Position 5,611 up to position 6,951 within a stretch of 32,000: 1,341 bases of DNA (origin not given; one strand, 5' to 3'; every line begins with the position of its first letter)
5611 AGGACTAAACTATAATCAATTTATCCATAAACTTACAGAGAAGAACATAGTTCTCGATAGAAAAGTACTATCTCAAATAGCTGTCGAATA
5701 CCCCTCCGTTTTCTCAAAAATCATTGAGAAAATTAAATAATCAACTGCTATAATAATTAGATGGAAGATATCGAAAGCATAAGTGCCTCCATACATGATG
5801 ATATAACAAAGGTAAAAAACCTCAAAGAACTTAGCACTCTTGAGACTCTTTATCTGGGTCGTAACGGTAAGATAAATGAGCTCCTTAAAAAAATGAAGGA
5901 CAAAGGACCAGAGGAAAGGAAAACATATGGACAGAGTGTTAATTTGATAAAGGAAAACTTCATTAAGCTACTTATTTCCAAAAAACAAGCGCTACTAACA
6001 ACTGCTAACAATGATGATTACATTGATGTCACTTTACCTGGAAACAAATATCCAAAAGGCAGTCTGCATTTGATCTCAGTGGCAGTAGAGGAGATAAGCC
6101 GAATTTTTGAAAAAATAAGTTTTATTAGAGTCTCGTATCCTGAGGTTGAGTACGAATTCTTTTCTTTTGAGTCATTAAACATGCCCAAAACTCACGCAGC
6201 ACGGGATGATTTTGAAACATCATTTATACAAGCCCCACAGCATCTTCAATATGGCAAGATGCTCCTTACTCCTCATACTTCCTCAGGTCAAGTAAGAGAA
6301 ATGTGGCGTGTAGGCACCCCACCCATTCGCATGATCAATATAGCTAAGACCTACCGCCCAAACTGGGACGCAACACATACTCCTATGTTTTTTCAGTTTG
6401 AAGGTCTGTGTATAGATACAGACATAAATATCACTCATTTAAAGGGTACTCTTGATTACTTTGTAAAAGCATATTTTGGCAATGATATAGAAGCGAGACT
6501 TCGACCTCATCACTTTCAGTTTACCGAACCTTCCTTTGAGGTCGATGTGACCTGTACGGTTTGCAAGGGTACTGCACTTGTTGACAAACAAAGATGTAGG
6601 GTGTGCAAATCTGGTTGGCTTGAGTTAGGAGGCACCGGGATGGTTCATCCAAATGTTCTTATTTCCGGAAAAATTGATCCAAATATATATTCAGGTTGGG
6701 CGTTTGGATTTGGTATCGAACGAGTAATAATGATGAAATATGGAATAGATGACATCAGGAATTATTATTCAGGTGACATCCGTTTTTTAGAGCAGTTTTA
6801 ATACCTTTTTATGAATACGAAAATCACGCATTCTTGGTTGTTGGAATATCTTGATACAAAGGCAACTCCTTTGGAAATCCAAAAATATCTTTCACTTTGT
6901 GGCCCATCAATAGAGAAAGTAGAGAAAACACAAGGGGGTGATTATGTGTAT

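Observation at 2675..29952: Recurrent extended -10 / N6-8 / ATG geometry: first genes of transcription units look leaderless, and Shine-Dalgarno appears only at a few internal genes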

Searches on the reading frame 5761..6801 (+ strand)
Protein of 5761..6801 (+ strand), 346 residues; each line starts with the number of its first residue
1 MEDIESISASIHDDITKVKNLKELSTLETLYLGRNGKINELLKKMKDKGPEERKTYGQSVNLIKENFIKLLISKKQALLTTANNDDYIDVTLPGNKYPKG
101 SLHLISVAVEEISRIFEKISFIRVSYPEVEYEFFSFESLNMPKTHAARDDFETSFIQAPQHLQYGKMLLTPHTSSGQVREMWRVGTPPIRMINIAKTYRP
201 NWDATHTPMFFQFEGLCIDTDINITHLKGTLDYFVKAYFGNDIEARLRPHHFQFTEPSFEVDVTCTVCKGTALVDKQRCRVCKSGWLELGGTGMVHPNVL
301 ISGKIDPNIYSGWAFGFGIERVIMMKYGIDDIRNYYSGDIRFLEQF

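Call 6: find_encoding_contigs(protein=window:5761-6801:+, flank=10000, max_places=6)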
Protein window:5761-6801:+ (346 aa): 24 contigs read that carry it; 2 places shown.
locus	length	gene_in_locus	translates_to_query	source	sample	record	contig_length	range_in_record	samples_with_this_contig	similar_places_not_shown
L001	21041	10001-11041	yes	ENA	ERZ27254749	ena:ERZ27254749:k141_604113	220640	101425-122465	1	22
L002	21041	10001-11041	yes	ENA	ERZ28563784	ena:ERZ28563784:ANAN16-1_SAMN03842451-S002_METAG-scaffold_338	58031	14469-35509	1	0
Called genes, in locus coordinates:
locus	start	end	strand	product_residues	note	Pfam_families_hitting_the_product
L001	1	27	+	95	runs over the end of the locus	PF12840:HTH_20, PF01022:HTH_5, PF01047:MarR (weak), PF13412:HTH_24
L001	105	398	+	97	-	-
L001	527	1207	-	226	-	PF01170:UPF0020 (faint)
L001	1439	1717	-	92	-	PF01541:GIY-YIG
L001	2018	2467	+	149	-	PF08123:DOT1 (faint), PF02353:CMAS (weak), PF13847:Methyltransf_31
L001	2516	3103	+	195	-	-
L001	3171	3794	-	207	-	PF18904:DUF5660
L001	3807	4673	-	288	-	PF05697:Trigger_N, PF05698:Trigger_C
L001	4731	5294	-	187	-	-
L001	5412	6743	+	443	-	PF00919:UPF0004, PF04055:Radical_SAM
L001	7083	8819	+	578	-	PF07973:tRNA_SAD, PF00587:tRNA-synt_2b, PF03129:HGTP_anticodon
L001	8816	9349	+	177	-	PF05198:IF3_N, PF00707:IF3_C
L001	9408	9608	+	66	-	PF01632:Ribosomal_L35p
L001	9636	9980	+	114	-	PF00453:Ribosomal_L20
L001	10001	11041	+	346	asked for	PF02912:Phe_tRNA-synt_N, PF01409:tRNA-synt_2d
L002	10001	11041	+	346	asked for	PF02912:Phe_tRNA-synt_N, PF01409:tRNA-synt_2d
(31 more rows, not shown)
